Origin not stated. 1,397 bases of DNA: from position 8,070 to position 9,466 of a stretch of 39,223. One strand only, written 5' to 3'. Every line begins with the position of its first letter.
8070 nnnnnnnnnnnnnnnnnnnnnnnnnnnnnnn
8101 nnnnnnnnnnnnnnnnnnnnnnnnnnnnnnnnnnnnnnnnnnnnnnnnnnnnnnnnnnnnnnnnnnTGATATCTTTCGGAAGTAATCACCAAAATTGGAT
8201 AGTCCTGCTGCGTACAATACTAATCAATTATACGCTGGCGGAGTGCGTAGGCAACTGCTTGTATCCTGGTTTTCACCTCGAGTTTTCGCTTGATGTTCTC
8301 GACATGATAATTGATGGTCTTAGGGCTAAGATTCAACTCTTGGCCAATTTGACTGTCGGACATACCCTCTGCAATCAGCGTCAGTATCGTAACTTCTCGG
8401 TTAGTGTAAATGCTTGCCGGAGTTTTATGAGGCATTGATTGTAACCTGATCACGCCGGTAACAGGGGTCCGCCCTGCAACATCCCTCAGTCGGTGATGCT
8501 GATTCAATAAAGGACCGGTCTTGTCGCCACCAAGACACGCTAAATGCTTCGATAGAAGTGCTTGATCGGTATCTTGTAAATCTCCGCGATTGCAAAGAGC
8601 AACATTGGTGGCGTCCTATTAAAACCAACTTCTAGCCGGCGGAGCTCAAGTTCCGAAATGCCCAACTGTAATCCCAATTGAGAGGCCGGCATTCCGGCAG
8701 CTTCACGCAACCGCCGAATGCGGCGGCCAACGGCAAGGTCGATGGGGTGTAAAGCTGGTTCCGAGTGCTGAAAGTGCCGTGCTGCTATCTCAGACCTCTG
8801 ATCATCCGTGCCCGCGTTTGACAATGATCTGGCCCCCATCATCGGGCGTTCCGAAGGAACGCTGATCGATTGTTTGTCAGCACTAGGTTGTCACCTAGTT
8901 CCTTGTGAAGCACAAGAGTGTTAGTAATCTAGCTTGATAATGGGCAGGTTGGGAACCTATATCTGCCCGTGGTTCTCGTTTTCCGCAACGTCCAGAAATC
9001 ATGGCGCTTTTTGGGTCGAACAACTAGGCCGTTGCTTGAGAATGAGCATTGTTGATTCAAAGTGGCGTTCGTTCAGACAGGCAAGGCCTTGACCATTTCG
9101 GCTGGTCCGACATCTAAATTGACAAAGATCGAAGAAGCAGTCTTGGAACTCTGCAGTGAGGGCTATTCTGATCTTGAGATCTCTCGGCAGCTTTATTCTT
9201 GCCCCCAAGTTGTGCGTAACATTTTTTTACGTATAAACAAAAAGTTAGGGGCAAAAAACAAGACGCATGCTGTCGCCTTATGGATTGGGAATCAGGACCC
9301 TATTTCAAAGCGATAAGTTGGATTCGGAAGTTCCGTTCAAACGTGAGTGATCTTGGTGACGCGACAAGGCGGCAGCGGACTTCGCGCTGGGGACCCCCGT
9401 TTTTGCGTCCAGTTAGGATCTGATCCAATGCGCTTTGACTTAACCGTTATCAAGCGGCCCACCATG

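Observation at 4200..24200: AT-richer ICE cargo that is almost purely a signalling circuit: alpha-hydroxyketone quorum sensing, PhyR-NepR-EcfG, c-di-GMP and a hybrid kinase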

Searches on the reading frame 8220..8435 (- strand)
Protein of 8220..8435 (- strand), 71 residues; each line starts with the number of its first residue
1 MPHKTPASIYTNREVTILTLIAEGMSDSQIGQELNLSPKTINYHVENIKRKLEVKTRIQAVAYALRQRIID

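Call 103: search_protein_families(library=pfam, proteins=[window:8220-8435:-], max_evalue=0.01)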
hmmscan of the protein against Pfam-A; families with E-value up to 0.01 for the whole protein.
window:8220-8435:- (71 aa): 10 families
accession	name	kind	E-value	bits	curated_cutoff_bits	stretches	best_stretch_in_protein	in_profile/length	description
PF00196.25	GerE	-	1.3e-19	70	23.5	1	10-64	3-57/57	Bacterial regulatory proteins, luxR family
PF13936.12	HTH_38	-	5.6e-06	26.4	27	1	16-46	12-42/44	Helix-turn-helix domain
PF13384.12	HTH_23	-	0.00023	21.3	24.6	1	16-42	9-35/50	Homeodomain-like domain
PF08281.18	Sigma70_r4_2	-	0.00027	21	25.7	1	16-52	17-54/54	Sigma-70, region 4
PF13412.12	HTH_24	-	0.0013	18.7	21.9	1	24-46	17-39/48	Winged helix-turn-helix DNA-binding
PF02796.21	HTH_7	-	0.002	18.7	23.8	1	16-41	13-38/45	Helix-turn-helix domain of resolvase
PF13556.12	HTH_30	-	0.0022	18.2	27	1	16-57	4-45/59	PucR C-terminal helix-turn-helix domain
PF13518.12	HTH_28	-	0.0053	17.2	25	0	17-43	5-30/52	Helix-turn-helix domain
PF14493.12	HTH_40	-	0.007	17.1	27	1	18-54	6-43/89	Helix-turn-helix domain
PF08279.18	HTH_11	-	0.0088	16.3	25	0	20-61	8-49/55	HTH domain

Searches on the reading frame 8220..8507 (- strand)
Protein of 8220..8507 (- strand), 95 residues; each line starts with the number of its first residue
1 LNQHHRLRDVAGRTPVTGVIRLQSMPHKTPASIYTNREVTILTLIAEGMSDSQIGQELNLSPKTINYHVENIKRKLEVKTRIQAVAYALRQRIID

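Call 3: search_protein_families(library=pfam, proteins=[window:8220-8507:-], max_evalue=0.01)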
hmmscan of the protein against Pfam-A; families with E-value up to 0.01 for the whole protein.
window:8220-8507:- (95 aa): 7 families
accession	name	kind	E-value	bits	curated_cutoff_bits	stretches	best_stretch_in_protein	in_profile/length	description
PF00196.25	GerE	-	2.9e-19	68.9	23.5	1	34-88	3-57/57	Bacterial regulatory proteins, luxR family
PF13936.12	HTH_38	-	1e-05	25.6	27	1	40-70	12-42/44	Helix-turn-helix domain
PF08281.18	Sigma70_r4_2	-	0.00049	20.1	25.7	1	40-76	17-54/54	Sigma-70, region 4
PF13384.12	HTH_23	-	0.00051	20.2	24.6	1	40-66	9-35/50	Homeodomain-like domain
PF13412.12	HTH_24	-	0.0022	18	21.9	1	48-70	17-39/48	Winged helix-turn-helix DNA-binding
PF13556.12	HTH_30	-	0.0034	17.6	27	1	40-81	4-45/59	PucR C-terminal helix-turn-helix domain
PF02796.21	HTH_7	-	0.0037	17.8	23.8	1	40-65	13-38/45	Helix-turn-helix domain of resolvase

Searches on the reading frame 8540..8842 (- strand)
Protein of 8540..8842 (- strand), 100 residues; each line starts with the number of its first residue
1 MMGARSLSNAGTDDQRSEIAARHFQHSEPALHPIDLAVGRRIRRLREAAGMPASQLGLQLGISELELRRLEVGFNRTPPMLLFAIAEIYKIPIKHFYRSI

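Call 3: search_protein_families(library=pfam, proteins=[window:8540-8842:-], max_evalue=0.01)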
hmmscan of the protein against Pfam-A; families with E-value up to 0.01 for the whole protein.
window:8540-8842:- (100 aa): 2 families
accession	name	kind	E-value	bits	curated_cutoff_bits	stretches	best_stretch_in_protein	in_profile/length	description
PF13560.12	HTH_31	-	2.6e-07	31.3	27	1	38-91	2-56/64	Helix-turn-helix domain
PF01381.28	HTH_3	-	3.3e-06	27.5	23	1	42-94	1-53/55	Helix-turn-helix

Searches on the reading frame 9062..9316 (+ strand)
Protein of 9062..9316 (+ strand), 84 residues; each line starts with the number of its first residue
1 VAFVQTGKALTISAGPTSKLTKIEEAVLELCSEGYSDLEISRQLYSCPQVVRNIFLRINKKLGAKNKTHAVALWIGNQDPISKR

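Call 3: search_protein_families(library=pfam, proteins=[window:9062-9316:+], max_evalue=0.01)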
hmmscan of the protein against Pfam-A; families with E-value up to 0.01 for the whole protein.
window:9062-9316:+ (84 aa): 1 family
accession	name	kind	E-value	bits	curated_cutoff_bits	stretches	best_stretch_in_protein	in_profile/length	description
PF00196.25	GerE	-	3.6e-07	30.2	23.5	1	19-72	2-55/57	Bacterial regulatory proteins, luxR family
